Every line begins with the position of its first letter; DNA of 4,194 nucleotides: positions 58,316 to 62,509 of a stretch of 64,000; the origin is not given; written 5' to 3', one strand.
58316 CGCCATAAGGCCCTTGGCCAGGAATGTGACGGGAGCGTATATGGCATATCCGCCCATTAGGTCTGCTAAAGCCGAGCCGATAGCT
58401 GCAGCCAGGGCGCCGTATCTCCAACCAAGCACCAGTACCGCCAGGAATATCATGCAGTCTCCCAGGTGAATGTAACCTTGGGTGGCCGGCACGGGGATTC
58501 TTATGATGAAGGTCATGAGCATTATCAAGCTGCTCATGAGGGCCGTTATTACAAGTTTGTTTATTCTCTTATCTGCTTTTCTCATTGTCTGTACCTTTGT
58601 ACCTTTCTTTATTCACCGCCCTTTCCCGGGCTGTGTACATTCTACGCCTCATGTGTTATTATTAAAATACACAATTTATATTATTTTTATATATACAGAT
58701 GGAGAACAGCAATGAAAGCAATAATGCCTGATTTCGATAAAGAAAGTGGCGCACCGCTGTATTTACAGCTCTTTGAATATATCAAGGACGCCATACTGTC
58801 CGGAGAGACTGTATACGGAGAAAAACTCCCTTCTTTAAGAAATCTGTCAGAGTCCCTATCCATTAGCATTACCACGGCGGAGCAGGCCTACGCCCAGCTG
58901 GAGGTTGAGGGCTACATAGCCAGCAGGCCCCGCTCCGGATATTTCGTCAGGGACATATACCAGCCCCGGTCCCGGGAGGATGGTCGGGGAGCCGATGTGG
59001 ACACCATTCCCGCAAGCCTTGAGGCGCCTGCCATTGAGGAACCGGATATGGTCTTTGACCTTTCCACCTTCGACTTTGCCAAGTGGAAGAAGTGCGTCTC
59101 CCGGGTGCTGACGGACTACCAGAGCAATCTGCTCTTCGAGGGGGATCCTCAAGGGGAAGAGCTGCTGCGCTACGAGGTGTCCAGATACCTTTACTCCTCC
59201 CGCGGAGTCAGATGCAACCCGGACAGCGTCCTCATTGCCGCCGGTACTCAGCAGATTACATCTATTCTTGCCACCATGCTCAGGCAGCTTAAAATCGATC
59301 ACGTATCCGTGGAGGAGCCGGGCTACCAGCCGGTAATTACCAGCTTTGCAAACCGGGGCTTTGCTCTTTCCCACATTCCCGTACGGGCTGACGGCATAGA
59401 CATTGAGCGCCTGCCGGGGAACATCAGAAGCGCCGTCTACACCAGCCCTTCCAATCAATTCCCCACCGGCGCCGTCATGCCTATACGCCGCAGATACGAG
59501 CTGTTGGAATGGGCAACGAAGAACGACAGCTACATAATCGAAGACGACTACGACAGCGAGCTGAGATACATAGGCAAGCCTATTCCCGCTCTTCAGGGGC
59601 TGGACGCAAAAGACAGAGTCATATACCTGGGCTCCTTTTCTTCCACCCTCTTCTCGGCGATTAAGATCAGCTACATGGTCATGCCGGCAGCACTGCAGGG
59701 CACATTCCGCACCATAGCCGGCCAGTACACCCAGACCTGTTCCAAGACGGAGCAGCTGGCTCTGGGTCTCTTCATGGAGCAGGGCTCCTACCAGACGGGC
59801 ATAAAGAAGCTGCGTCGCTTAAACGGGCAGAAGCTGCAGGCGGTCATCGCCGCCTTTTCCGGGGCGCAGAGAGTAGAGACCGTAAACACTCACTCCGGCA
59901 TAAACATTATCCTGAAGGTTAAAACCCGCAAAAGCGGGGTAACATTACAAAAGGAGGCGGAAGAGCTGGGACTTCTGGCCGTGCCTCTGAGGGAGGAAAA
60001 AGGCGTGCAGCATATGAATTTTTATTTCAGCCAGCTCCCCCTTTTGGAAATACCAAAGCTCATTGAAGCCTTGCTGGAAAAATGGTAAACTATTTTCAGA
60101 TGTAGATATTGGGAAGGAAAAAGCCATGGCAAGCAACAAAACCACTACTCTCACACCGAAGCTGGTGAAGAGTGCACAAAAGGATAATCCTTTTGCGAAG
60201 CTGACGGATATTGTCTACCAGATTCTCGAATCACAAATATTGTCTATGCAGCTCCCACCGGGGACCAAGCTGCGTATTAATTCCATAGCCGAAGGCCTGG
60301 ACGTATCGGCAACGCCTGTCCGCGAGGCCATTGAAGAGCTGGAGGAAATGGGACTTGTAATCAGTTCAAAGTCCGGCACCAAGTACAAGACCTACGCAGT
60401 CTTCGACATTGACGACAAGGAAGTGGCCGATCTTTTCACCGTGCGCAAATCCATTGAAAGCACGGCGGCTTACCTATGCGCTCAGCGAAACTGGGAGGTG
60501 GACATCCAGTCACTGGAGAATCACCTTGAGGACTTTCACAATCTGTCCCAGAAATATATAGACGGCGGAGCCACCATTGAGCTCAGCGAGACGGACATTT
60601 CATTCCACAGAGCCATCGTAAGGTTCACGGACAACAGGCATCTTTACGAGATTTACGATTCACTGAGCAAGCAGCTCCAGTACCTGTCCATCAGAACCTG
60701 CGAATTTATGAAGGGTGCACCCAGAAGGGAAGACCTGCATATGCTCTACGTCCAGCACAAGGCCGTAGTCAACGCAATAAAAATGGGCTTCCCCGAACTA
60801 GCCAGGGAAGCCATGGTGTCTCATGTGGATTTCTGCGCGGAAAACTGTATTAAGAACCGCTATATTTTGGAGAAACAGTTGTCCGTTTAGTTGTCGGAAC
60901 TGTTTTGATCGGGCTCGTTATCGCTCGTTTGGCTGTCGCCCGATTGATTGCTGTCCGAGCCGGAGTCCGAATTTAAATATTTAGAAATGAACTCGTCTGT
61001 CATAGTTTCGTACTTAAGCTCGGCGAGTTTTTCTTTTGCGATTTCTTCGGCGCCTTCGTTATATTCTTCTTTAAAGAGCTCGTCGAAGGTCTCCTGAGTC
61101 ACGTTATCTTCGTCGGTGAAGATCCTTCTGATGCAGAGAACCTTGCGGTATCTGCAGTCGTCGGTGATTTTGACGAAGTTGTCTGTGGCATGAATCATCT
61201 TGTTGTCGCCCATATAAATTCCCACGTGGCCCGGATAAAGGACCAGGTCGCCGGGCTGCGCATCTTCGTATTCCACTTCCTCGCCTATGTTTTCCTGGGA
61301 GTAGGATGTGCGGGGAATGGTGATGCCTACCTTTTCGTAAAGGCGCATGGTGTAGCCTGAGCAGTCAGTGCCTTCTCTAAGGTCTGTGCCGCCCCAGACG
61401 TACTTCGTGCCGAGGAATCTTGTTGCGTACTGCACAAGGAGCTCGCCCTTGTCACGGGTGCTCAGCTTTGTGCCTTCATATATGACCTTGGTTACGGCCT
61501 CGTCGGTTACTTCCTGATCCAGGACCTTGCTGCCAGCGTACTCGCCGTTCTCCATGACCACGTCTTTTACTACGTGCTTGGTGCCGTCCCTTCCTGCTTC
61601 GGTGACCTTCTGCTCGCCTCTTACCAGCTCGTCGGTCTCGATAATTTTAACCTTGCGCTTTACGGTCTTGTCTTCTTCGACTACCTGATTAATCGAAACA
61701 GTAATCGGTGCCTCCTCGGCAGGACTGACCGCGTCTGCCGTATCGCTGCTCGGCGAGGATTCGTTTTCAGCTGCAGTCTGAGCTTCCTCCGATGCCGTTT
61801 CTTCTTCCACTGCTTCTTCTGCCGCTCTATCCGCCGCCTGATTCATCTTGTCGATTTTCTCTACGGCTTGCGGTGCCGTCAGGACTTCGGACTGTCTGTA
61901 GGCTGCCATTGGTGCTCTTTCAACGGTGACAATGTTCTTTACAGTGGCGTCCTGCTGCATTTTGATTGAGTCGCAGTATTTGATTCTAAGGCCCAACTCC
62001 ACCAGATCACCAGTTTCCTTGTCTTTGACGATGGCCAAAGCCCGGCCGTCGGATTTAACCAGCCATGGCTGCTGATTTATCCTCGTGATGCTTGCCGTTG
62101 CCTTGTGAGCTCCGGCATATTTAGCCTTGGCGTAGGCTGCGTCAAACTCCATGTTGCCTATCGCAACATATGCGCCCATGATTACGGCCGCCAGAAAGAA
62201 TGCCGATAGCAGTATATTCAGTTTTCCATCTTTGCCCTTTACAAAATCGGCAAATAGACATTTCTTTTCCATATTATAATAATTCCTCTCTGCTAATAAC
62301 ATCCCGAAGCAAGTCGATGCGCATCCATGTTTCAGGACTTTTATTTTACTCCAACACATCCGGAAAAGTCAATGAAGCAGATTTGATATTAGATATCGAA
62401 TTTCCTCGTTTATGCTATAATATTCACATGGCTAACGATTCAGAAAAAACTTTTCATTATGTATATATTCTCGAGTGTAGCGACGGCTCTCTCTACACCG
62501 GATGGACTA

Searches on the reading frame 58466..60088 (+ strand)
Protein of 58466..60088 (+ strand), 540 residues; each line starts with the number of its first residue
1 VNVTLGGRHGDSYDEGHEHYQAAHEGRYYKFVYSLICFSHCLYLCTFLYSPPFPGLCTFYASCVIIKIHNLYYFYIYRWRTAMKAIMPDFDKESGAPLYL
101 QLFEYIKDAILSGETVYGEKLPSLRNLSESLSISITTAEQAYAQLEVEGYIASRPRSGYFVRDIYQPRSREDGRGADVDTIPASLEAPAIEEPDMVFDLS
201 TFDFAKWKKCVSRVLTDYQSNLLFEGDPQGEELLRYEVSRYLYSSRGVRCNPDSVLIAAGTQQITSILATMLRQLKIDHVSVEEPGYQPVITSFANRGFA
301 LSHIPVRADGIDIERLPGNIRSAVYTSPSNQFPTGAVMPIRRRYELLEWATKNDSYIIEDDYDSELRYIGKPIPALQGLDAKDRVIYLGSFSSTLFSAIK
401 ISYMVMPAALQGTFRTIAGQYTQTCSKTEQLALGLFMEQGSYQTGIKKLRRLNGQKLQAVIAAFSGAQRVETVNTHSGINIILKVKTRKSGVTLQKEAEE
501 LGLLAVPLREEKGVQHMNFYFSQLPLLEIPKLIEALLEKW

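Call 116: search_protein_families(library=pfam, max_evalue=0.0001, proteins=[window:58466-60088:+])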
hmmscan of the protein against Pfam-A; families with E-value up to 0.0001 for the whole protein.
window:58466-60088:+ (540 aa): 2 families
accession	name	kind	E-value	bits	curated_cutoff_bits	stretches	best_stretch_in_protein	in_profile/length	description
PF00392.27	GntR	-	4.7e-14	52.2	27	1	98-161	1-64/64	Bacterial regulatory proteins, gntR family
PF00155.27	Aminotran_1_2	-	1.3e-11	44.7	19.7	1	219-515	32-329/361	Aminotransferase class I and II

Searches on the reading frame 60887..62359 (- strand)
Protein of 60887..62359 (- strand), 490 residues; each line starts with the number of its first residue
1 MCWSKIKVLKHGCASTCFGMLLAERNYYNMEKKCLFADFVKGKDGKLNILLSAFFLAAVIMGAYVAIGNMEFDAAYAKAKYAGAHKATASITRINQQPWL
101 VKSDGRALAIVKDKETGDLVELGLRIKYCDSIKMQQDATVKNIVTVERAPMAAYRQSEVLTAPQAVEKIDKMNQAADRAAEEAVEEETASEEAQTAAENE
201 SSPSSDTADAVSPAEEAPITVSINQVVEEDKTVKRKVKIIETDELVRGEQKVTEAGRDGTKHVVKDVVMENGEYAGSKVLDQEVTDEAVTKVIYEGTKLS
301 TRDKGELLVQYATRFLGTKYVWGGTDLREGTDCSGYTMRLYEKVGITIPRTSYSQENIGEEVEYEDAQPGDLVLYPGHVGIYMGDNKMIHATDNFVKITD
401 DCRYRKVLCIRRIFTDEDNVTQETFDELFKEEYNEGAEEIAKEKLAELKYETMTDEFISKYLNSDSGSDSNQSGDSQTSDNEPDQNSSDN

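Call 116: search_protein_families(library=pfam, max_evalue=0.0001, proteins=[window:60887-62359:-])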
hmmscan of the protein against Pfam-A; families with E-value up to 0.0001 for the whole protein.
window:60887-62359:- (490 aa): 2 families
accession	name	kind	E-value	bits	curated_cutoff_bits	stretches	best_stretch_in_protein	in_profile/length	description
PF00877.26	NLPC_P60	-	2.1e-23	82.7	23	1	317-399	1-89/105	NlpC/P60 family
PF07501.17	G5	-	2.7e-12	47.2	23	1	226-298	3-75/75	G5 domain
